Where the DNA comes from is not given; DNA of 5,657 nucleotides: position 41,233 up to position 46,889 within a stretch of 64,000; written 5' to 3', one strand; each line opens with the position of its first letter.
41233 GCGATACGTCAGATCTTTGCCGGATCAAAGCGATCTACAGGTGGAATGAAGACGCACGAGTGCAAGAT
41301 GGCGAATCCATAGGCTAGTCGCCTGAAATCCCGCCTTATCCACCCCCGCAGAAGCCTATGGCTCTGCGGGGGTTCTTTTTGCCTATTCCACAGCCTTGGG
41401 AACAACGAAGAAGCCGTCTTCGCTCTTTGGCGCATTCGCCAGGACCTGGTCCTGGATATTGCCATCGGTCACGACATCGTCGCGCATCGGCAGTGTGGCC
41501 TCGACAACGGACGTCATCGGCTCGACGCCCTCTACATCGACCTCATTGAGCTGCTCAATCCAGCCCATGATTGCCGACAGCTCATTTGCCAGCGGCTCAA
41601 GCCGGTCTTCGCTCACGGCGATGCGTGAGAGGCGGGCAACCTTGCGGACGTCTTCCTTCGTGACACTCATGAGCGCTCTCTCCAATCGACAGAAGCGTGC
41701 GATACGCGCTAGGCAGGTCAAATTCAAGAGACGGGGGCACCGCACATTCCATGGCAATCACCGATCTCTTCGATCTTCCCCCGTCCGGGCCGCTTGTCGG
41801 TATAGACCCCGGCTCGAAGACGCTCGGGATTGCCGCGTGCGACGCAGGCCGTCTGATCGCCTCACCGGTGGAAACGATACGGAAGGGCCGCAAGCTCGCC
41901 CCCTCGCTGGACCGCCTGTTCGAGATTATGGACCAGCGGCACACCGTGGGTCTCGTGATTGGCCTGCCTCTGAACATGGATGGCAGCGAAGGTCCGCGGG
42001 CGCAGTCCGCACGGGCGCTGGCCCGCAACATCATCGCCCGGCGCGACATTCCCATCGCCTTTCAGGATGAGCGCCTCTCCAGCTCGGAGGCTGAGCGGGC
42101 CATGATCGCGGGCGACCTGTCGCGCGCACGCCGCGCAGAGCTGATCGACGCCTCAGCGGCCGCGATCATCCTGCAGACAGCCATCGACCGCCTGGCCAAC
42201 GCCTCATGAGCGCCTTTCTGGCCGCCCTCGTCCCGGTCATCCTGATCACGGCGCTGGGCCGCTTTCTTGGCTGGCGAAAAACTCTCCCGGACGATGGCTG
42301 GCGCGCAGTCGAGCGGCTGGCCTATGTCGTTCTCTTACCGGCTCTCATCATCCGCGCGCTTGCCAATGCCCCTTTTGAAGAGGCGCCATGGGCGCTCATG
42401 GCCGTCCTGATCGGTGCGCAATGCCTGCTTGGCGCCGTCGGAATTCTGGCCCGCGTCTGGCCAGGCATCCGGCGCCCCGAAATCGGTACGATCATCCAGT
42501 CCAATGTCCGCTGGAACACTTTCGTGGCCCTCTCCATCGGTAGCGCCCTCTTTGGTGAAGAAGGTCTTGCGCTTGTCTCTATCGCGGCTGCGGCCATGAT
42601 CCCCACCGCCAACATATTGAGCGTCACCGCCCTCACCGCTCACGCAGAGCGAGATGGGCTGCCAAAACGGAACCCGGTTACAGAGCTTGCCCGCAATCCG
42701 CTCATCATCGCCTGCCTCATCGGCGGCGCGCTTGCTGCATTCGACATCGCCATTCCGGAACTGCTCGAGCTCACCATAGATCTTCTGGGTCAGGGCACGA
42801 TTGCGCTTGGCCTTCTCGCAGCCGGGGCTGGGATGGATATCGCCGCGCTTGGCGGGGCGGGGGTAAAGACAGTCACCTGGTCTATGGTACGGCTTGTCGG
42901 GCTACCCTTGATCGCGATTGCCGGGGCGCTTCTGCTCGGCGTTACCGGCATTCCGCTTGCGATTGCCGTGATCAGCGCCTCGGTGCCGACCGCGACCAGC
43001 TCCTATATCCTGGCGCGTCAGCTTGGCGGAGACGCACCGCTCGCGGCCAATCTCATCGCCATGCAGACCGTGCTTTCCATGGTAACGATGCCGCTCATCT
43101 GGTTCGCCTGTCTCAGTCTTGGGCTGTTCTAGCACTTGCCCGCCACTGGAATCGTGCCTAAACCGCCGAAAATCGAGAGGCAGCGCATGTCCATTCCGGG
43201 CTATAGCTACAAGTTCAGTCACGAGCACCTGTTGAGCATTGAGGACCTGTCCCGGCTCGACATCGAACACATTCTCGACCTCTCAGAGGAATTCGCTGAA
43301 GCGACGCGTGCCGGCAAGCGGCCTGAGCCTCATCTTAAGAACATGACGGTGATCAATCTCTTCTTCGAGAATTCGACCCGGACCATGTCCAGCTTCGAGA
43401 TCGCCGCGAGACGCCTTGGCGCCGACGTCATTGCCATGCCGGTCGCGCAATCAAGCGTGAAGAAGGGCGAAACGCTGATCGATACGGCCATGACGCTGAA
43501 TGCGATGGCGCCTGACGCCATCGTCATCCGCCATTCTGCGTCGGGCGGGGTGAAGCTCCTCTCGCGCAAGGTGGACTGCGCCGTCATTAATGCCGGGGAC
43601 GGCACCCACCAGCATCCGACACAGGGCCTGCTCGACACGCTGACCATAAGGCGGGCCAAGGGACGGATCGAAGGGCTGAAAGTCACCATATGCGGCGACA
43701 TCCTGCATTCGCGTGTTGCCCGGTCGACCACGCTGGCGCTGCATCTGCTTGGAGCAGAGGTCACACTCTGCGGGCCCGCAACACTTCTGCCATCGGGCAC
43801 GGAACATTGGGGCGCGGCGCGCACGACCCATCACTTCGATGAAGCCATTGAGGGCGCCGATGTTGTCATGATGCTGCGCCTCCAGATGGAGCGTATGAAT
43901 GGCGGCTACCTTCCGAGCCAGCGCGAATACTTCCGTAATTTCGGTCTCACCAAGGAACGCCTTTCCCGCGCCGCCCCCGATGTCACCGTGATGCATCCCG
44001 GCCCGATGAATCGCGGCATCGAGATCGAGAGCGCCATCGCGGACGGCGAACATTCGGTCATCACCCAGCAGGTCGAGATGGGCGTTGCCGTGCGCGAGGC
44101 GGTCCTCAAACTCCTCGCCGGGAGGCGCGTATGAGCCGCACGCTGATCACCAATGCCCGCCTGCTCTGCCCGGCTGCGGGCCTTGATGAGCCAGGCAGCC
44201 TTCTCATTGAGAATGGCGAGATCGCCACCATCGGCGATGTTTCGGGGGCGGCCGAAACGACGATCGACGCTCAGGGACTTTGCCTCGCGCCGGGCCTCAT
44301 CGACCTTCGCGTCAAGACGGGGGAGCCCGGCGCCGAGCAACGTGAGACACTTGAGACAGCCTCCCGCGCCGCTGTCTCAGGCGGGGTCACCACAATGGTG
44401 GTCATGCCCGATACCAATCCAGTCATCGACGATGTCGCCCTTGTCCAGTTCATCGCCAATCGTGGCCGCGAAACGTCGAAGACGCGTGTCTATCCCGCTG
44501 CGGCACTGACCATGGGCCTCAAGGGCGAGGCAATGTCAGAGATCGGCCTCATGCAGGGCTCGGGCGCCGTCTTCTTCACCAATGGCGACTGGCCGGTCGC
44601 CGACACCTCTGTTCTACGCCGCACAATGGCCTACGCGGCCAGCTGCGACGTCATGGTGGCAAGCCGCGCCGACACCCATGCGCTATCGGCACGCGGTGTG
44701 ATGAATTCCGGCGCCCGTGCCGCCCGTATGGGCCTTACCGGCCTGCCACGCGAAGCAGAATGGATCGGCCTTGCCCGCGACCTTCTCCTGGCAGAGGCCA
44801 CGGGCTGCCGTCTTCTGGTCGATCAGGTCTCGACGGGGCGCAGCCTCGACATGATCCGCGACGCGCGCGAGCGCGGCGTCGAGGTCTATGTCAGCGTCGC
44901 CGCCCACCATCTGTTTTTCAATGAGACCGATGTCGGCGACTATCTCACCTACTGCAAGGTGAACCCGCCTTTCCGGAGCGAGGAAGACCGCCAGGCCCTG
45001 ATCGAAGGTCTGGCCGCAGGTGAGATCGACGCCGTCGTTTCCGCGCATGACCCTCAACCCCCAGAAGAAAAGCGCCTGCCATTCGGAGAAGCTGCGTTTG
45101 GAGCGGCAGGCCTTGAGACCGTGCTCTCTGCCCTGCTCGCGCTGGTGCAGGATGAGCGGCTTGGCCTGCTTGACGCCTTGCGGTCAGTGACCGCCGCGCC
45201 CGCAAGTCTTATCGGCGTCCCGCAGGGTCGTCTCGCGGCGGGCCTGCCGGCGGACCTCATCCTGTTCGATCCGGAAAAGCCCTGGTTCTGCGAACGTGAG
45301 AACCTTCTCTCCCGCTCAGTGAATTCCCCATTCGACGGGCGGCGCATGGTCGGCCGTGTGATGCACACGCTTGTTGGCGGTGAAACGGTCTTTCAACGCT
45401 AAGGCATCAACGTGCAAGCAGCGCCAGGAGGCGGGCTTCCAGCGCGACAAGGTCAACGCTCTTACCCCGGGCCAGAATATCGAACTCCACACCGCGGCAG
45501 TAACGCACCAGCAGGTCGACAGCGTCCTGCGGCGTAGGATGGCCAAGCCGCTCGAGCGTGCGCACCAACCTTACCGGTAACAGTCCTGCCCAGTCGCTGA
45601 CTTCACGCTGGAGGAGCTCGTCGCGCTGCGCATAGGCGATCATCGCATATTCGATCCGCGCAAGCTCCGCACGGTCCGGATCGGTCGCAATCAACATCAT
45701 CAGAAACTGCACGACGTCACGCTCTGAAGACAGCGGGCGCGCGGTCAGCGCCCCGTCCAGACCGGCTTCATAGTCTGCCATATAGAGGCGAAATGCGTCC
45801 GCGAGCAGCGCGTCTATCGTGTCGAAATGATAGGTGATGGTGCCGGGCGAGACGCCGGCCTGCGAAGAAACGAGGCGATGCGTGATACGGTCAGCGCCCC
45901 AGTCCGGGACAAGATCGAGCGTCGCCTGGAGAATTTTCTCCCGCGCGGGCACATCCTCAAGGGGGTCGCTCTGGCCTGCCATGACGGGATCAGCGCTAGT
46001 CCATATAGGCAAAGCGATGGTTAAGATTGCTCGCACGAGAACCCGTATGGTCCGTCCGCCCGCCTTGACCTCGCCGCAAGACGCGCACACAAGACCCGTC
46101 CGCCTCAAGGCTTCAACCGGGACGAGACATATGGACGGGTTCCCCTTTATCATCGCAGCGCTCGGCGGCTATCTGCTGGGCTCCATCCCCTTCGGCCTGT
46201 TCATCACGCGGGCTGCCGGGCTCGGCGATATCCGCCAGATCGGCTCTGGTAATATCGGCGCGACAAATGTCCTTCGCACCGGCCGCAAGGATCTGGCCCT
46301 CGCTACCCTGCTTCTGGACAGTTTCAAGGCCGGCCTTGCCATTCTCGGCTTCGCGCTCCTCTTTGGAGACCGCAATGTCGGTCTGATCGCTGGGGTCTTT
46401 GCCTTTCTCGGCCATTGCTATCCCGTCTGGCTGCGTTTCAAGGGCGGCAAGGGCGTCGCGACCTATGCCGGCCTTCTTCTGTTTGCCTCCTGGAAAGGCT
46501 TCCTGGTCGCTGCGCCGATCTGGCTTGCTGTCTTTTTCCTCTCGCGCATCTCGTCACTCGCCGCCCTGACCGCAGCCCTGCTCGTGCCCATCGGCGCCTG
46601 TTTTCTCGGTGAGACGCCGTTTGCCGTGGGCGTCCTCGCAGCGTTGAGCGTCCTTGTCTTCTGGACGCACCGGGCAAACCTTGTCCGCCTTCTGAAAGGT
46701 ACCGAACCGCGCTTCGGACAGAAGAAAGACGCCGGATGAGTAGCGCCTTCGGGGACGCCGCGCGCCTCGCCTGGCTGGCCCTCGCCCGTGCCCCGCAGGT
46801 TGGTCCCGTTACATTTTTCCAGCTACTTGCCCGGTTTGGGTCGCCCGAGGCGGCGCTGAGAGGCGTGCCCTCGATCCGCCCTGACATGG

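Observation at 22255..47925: A 25.6-kb block is a circular permutation of the dprA-topA cluster, inserted between lptG and lptD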

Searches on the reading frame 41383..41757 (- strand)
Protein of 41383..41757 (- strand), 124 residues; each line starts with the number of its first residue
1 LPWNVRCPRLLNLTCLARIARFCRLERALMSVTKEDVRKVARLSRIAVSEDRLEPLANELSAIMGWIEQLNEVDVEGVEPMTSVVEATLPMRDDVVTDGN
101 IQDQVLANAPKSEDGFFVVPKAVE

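Call 9: search_protein_families(library=ncbifam, proteins=[window:41383-41757:-], max_evalue=0.00001)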
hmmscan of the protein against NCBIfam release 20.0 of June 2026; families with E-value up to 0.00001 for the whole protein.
window:41383-41757:- (124 aa): 3 families
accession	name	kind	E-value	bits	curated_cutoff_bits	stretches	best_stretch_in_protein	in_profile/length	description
TIGR00135.1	gatC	equivalog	2.2e-28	98.4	47.1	1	32-124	1-93/93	Asp-tRNA(Asn)/Glu-tRNA(Gln) amidotransferase subunit GatC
NF000684.0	PRK00034.3-4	equivalog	8.7e-12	45.2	97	1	31-122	4-94/97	Asp-tRNA(Asn) amidotransferase subunit GatC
NF009461.0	PRK12821.1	equivalog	1.2e-07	30.7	399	1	31-117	388-475/477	aspartyl/glutamyl-tRNA amidotransferase subunit C-like protein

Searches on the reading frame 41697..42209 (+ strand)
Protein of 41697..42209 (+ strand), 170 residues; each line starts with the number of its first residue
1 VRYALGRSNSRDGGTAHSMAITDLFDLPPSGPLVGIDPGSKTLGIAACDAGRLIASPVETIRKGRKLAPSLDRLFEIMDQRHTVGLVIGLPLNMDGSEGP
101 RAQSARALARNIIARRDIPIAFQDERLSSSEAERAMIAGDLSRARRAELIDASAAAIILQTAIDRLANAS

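Call 9: search_protein_families(library=ncbifam, proteins=[window:41697-42209:+], max_evalue=0.00001)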
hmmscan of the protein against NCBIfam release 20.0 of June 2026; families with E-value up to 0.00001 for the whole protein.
window:41697-42209:+ (170 aa): 2 families
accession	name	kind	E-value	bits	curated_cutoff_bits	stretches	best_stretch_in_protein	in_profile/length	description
TIGR00250.1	RNAse_H_YqgF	equivalog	7.3e-29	100.5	43.25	1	35-163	2-129/130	Holliday junction resolvase RuvX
NF001026.0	PRK00109.2-2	equivalog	1.3e-07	31.6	155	1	34-161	4-124/130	Holliday junction resolvase RuvX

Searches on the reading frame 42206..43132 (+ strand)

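Call 9: search_protein_families(library=ncbifam, proteins=[window:42206-43132:+], max_evalue=0.00001)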
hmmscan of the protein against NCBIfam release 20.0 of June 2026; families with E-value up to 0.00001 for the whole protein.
window:42206-43132:+ (308 aa): 1 family
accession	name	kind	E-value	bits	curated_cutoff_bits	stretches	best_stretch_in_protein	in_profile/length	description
TIGR00946.1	2a69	subfamily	6.2e-17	61.7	246.05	1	5-298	7-330/336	auxin efflux carrier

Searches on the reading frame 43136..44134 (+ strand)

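Call 9: search_protein_families(library=ncbifam, proteins=[window:43136-44134:+], max_evalue=0.00001)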
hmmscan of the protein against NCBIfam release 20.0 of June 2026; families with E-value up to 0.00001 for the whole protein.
window:43136-44134:+ (332 aa): 17 families
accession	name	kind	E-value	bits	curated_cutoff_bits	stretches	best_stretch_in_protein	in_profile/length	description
NF002032.1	PRK00856.1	equivalog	1.6e-122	408.4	263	1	30-327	1-296/297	aspartate carbamoyltransferase catalytic subunit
TIGR00670.1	asp_carb_tr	equivalog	1.3e-94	316.7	236.95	1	30-327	1-302/304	aspartate carbamoyltransferase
NF010387.0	PRK13814.1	equivalog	3.1e-66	223.4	660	1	31-328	7-303/310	aspartate carbamoyltransferase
NF001986.0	PRK00779.1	subfamily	5e-45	153.9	306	1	28-328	4-304/307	ornithine carbamoyltransferase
TIGR00658.1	orni_carb_tr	equivalog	3.6e-42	144.6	280.85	1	31-327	2-302/304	ornithine carbamoyltransferase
NF008853.0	PRK11891.1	equivalog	1.3e-39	136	560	1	28-329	87-399/430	aspartate carbamoyltransferase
NF006046.0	PRK08192.1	equivalog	3.3e-38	131.8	512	1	26-327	3-316/339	aspartate carbamoyltransferase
NF011380.0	PRK14805.1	equivalog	2.4e-27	95.8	421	1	30-327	2-299/302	ornithine carbamoyltransferase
TIGR04384.1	putr_carbamoyl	exception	4.2e-27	95.1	500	1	31-325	1-304/330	putrescine carbamoyltransferase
NF003286.0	PRK04284.1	subfamily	1.7e-24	86.6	515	1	30-220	7-194/332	ornithine carbamoyltransferase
NF009916.0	PRK13376.1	equivalog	3.6e-23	81.9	800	1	35-329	13-334/525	bifunctional aspartate carbamoyltransferase catalytic subunit/aspartate carbamoyltransferase regulatory subunit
NF002470.0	PRK01713.1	equivalog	2e-19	70.2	545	1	25-220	3-195/334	ornithine carbamoyltransferase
NF003384.0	PRK04523.1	equivalog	1.7e-17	63.5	288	2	150-329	140-334/336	N-acetylornithine carbamoyltransferase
NF011379.0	PRK14804.1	equivalog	1.1e-12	47.8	373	1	30-327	7-309/311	ornithine carbamoyltransferase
NF009213.0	PRK12562.1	subfamily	7.3e-12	45.3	559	1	26-217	3-192/334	ornithine carbamoyltransferase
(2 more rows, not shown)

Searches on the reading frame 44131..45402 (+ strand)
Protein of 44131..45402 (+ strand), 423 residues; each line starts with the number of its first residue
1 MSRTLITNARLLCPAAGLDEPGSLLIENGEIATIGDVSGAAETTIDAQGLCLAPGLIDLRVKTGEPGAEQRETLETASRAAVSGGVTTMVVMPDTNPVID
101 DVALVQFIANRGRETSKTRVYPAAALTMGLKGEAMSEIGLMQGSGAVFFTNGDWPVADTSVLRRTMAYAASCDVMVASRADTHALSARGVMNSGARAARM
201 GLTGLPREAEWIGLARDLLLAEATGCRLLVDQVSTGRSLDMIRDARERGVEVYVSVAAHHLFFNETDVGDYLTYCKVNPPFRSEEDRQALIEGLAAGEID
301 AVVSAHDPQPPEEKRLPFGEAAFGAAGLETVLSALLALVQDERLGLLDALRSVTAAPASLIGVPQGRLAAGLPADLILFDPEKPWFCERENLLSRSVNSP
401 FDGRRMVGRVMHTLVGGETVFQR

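Call 9: search_protein_families(library=ncbifam, proteins=[window:44131-45402:+], max_evalue=0.00001)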
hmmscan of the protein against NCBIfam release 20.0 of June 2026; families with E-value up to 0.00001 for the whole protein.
window:44131-45402:+ (423 aa): 40 families (the best 25 are shown)
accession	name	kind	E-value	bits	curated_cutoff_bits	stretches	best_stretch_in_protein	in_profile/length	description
NF006558.0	PRK09059.1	equivalog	1e-146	488.9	645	1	3-422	4-428/430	dihydroorotase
NF005791.0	PRK07627.1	equivalog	3.3e-117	392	442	1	5-422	4-423/425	dihydroorotase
NF006845.0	PRK09357.2-6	equivalog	5.8e-103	344.8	728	1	4-422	3-426/428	dihydroorotase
NF006838.0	PRK09357.1-3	equivalog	1.9e-102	343.3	644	1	4-422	3-422/423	dihydroorotase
NF006844.0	PRK09357.2-5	equivalog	6.4e-101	338.4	701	1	1-422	1-421/422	dihydroorotase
NF006836.0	PRK09357.1-1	equivalog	1.4e-97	327.2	538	1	4-420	4-423/432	dihydroorotase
TIGR00857.1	pyrC_multi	subfamily_domain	6.6e-97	325.1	279.05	1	23-421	7-409/412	dihydroorotase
NF005614.0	PRK07369.1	equivalog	1.9e-94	316.8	456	1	2-414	2-417/419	dihydroorotase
NF006837.0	PRK09357.1-2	equivalog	5.2e-94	315.2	575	1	4-423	3-424/428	dihydroorotase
NF006841.0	PRK09357.2-2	equivalog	8.7e-91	304.7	640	1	15-423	12-419/421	dihydroorotase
NF006843.0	PRK09357.2-4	equivalog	7.3e-89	298.6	786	1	15-422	13-421/431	dihydroorotase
NF006839.0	PRK09357.1-4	equivalog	2.7e-84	283.2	576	1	5-422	3-421/422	dihydroorotase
NF006842.0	PRK09357.2-3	equivalog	6.2e-78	262.4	695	1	4-414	3-431/440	dihydroorotase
NF006268.0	PRK08417.1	equivalog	9.3e-61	206.1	499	1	20-421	15-404/406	metal-dependent hydrolase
TIGR03178.1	allantoinase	equivalog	4.6e-60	203.7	357.85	1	6-422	4-426/441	allantoinase AllB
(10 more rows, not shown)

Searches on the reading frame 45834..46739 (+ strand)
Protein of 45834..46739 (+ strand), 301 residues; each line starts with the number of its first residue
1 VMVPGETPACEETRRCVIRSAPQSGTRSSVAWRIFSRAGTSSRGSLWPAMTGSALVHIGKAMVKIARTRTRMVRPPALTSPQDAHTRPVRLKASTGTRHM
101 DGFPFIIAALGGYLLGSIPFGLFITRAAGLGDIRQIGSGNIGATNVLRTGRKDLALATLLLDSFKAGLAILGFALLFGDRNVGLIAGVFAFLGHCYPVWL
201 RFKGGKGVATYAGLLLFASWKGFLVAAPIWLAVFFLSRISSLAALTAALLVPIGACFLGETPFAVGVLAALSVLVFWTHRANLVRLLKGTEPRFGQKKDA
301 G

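Call 9: search_protein_families(library=ncbifam, proteins=[window:45834-46739:+], max_evalue=0.00001)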
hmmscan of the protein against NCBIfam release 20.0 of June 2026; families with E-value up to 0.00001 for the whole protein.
window:45834-46739:+ (301 aa): 8 families
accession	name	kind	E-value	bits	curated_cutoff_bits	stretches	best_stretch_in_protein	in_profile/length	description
TIGR00023.1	TIGR00023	equivalog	7.2e-51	172.8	137.2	1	107-296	7-195/196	glycerol-3-phosphate 1-O-acyltransferase PlsY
NF010976.0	PRK14399.1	equivalog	4.6e-26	92.2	419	1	104-253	10-165/258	membrane protein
NF010993.0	PRK14417.1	equivalog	1.2e-21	77.3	249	1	105-255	5-154/232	membrane protein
NF010992.0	PRK14416.1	equivalog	1.1e-19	71.4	222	1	108-275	2-175/207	membrane protein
NF010990.0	PRK14414.1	equivalog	2.5e-17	63.2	261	1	105-242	7-144/210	glycerol-3-phosphate acyltransferase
NF001254.0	PRK00220.2-1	equivalog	1.5e-13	51.2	199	1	110-234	11-135/182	glycerol-3-phosphate 1-O-acyltransferase PlsY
NF010987.0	PRK14411.1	equivalog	1.2e-12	48.1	243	1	106-233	4-131/204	membrane protein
NF010978.0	PRK14401.1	equivalog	1.2e-11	44.7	163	1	107-241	4-133/187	membrane protein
